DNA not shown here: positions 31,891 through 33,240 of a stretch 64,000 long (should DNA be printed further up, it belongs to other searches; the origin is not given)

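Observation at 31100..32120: A roughly 110-bp fossil of a second apbE 3' end, plus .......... direct repeats, at the GntR/DM13 junction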

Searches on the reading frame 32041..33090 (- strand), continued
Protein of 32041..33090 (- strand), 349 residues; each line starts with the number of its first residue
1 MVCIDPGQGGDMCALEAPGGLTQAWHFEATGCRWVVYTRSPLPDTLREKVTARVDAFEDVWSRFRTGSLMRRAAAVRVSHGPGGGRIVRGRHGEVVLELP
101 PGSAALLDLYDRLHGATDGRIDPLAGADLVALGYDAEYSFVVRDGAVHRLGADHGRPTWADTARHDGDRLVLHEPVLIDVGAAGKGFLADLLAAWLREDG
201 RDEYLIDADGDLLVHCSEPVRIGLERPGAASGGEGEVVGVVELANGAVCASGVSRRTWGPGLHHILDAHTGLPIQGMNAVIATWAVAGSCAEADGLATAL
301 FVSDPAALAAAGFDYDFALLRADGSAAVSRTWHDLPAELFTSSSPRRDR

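Call 57: find_encoding_contigs(protein=P0146, flank=4000, max_places=1)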
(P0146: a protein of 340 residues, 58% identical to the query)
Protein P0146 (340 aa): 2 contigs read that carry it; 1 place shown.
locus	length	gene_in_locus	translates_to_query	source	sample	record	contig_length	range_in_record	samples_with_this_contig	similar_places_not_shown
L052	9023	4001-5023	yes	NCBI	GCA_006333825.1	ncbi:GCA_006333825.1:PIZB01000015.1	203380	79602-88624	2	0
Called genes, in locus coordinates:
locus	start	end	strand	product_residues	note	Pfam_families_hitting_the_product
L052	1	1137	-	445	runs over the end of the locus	PF10080:FtrD-like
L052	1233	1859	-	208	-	PF10634:Iron_transport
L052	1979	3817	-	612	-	PF03239:FTR1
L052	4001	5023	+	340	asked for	PF02424:ApbE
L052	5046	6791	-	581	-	PF00919:UPF0004, PF04055:Radical_SAM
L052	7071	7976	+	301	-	PF01571:GCV_T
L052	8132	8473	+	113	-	-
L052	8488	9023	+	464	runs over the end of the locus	-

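Call 59: search_protein_families(library=pfam, proteins=[L050:5239-6540:-], max_evalue=0.001)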
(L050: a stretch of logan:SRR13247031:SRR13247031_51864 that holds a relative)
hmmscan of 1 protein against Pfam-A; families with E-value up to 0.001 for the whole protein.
L050:5239-6540:- (433 aa): 1 family
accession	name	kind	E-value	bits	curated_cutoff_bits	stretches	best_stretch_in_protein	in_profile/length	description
PF04055.27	Radical_SAM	-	5.7e-28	98.6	29.5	1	53-222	2-164/166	Radical SAM superfamily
